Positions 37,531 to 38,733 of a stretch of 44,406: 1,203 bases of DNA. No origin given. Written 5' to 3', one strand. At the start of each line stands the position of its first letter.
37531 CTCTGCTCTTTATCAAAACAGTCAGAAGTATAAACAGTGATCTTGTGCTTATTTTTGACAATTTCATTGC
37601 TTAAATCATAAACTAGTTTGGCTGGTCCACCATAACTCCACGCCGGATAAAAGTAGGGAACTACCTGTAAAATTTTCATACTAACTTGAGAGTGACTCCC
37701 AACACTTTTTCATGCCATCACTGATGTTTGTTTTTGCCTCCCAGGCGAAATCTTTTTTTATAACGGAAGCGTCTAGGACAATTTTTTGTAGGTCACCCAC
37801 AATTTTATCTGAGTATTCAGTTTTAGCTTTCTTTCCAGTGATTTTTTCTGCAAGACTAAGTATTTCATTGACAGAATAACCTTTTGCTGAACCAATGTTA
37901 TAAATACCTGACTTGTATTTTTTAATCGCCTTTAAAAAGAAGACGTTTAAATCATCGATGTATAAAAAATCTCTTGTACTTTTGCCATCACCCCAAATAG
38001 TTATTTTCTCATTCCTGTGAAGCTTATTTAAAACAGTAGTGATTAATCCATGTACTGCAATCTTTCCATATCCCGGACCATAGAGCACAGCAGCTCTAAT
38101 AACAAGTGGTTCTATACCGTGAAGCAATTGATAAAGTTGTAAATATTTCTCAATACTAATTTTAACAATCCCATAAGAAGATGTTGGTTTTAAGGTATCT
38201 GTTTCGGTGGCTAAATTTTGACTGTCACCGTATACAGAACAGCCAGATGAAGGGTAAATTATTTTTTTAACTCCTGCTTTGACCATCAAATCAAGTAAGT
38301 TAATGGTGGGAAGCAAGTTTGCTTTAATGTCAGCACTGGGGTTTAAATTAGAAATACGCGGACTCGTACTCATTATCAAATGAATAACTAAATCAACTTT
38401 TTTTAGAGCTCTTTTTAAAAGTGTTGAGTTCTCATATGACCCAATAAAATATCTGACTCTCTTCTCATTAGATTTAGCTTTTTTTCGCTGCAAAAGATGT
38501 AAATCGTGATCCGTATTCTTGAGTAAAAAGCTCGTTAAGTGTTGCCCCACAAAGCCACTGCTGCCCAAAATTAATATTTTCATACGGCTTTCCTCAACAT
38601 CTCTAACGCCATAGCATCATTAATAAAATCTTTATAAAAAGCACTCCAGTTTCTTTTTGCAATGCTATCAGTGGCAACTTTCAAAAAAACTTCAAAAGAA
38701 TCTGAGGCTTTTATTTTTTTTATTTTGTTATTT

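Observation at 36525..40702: Antibiotic-type 2,6-dideoxyhexose cassette embedded in a cell-surface glycan locus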

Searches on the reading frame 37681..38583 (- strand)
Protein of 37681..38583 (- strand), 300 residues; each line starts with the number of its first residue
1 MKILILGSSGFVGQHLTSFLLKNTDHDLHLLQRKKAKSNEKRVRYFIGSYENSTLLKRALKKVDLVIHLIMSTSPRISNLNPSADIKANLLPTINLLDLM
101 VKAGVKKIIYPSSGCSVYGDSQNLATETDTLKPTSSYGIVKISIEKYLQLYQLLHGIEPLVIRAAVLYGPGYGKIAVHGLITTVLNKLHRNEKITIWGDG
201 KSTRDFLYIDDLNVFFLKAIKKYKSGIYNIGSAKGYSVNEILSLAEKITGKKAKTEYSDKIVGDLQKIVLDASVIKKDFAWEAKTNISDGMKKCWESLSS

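Call 4: search_protein_families(library=pfam, proteins=[window:37681-38583:-], max_evalue=0.01)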
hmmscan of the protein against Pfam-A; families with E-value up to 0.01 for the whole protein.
window:37681-38583:- (300 aa): 9 families
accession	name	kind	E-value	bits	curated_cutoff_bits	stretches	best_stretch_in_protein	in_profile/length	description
PF01370.27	Epimerase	-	1.3e-49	169.3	20.9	1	3-231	1-240/240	NAD dependent epimerase/dehydratase family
PF16363.11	GDP_Man_Dehyd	-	2.4e-31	109.9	27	1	4-293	1-331/332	GDP-mannose 4,6 dehydratase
PF01073.25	3Beta_HSD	-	1.9e-14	53.8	22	1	4-222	1-231/280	3-beta hydroxysteroid dehydrogenase/isomerase family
PF13460.12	NAD_binding_10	-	1.7e-12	48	27.2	1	7-120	1-104/184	NAD(P)H-binding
PF04321.23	RmlD_sub_bind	-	1.1e-11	44.8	27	1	1-200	1-179/287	RmlD substrate binding domain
PF05368.20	NmrA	-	2.1e-09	37.9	27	1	2-114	4-108/298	NmrA-like family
PF02719.21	Polysacc_synt_2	-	5.2e-09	36.1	20.2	1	4-260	2-259/293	Polysaccharide biosynthesis protein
PF07993.18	NAD_binding_4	-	1.9e-05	24.4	20.1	1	7-65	3-65/258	Male sterility protein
PF03435.24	Sacchrp_dh_NADP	-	7.2e-05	23.6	25.1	1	3-74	1-80/129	Saccharopine dehydrogenase NADP binding domain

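Call 9: search_protein_families(library=ncbifam, proteins=[window:37681-38583:-], max_evalue=0.001)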
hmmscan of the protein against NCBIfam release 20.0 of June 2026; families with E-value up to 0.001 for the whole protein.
window:37681-38583:- (300 aa): 27 families (the best 25 are shown)
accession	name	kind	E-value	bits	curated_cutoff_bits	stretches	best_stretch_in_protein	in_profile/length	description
TIGR01179.1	galE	equivalog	3.9e-37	127.8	262.3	1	2-296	1-323/332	UDP-glucose 4-epimerase GalE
TIGR01181.1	dTDP_gluc_dehyt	equivalog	4e-28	98.4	365.1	1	2-294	1-307/321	dTDP-glucose 4,6-dehydratase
TIGR04180.1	EDH_00030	hypoth_equivalog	2e-23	82.9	475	1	3-282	1-293/297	NAD-dependent 4,6-dehydratase LegB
TIGR02197.1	heptose_epim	equivalog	2.5e-22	79.5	274.6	1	3-259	1-270/316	ADP-glyceromanno-heptose 6-epimerase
NF007956.0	PRK10675.1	subfamily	2.4e-20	72.9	394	2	1-152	1-164/338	UDP-glucose 4-epimerase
NF047922.1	GDPFucSynFcl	equivalog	4.6e-19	69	500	1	2-296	4-299/308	GDP-L-fucose synthase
NF011728.1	PRK15181.1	equivalog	2.2e-15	56.5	760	1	34-294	60-333/348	Vi polysaccharide biosynthesis UDP-N-acetylglucosaminuronic acid C-4 epimerase TviC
NF008872.0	PRK11908.1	equivalog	2.5e-15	56.4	294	1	1-259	2-279/349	bifunctional UDP-4-keto-pentose/UDP-xylose synthase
NF007490.0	PRK10084.1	subfamily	1.4e-14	53.9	649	1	122-295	152-331/361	dTDP-glucose 4,6-dehydratase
TIGR03466.1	HpnA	hypoth_equivalog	2.8e-14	52.7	367.65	1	1-253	1-250/327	hopanoid-associated sugar epimerase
NF043036.1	ErythonDh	equivalog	8.1e-14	51.5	325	1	1-151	1-163/321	D-erythronate dehydrogenase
TIGR03589.1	PseB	equivalog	1.5e-12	47.1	407.75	1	2-113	6-125/324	UDP-N-acetylglucosamine 4,6-dehydratase (inverting)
NF007582.0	PRK10217.1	equivalog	1.6e-12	47.2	698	1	62-294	74-327/355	dTDP-glucose 4,6-dehydratase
NF042422.1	oxyalk_red_OleD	equivalog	3.2e-11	43.2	580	1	1-247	1-242/329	2-alkyl-3-oxoalkanoate reductase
NF041293.1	G6PDh_Azf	equivalog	5.3e-09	35.9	400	1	3-118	5-120/252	NAD-dependent glucose-6-phosphate dehydrogenase Azf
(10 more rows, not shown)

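Call 13: search_solved_structures(query=window:37681-38583:-, max_evalue=1e-10, show_alignments=0)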
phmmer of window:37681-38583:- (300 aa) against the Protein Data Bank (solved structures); distinct sequences matched with E-value up to 1e-10: 79 (the best 60 are shown).
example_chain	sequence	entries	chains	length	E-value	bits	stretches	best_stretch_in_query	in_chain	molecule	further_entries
4zrm_A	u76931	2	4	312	1.5e-47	165.6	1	1-294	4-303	UDP-glucose 4-epimerase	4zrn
6wjb_A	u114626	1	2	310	6.3e-32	114.4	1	2-298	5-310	NAD-dependent epimerase/dehydratase family protein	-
6wj9_A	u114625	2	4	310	4.1e-31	111.8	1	2-298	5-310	NAD-dependent epimerase/dehydratase family protein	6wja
6kv9_A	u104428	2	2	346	1.7e-30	109.7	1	3-292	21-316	MoeE5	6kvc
7ys8_A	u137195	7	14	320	8e-28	101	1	2-296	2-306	UDP-glucose 4-epimerase | UDP-glucose 4-epimerase along with EC 5.1.3.2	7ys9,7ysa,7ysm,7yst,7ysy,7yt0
6zl6_A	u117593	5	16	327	2.1e-27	99.6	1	1-293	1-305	Epimerase domain-containing protein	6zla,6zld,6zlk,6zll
2p5u_A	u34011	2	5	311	3.3e-27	98.9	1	1-292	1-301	UDP-glucose 4-epimerase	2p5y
6zlj_A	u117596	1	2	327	7.5e-27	97.8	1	1-293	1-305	Epimerase domain-containing protein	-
6bwl_A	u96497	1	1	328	2.8e-25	92.6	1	1-296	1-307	Pal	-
8rdg_A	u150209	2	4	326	5.4e-25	91.7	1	1-258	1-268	SDR family NAD(P)-dependent oxidoreductase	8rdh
8rdi_A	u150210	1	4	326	1.9e-24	89.9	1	1-258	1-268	SDR family NAD(P)-dependent oxidoreductase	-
7k3p_A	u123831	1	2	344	6.7e-23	84.8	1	2-285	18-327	UDP-glucose 4-epimerase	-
4lk3_A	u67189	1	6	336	8.1e-22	81.3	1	2-294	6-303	UDP-glucuronic acid decarboxylase 1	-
3aw9_A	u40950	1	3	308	1.3e-21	80.6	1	1-298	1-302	NAD-dependent epimerase/dehydratase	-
4m55_A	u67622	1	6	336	1.5e-21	80.4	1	2-294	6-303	UDP-glucuronic acid decarboxylase 1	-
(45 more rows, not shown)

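Call 57: find_related_loci(query=window:37681-38583:-, collection=metagenome_contigs, flank=6000)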
Query window:37681-38583:- (300 aa) in metagenome_contigs; peptide patterns used: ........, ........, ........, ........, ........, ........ (x = any residue, [..] = any of these).
366 stretches matched a pattern; 20 encode a relative of the query (tblastn E <= 1e-3); 20 distinct loci.
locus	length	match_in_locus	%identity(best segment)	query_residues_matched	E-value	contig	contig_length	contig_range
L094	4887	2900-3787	37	1-292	4e-60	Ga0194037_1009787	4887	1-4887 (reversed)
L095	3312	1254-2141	37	1-292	7e-60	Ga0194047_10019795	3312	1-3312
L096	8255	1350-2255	38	2-295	2e-57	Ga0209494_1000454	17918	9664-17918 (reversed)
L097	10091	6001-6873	27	1-293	3e-32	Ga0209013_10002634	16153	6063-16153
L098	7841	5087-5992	28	1-300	7e-27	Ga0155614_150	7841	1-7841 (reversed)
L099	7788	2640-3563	28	1-293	1e-23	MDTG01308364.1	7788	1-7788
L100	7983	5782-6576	28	2-258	1e-21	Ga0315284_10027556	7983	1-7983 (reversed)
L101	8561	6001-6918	27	1-299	1e-21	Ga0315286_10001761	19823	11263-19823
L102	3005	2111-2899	30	2-252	3e-19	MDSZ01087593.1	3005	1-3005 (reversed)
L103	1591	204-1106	27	2-293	2e-17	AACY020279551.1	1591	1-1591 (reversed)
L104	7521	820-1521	24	3-249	5e-14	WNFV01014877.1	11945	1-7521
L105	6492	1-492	27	133-293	7e-13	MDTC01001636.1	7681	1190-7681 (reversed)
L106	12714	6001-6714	25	2-256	8e-11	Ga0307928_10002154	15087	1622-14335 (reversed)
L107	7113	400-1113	25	2-256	8e-11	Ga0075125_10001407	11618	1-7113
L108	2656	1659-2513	24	4-280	1e-10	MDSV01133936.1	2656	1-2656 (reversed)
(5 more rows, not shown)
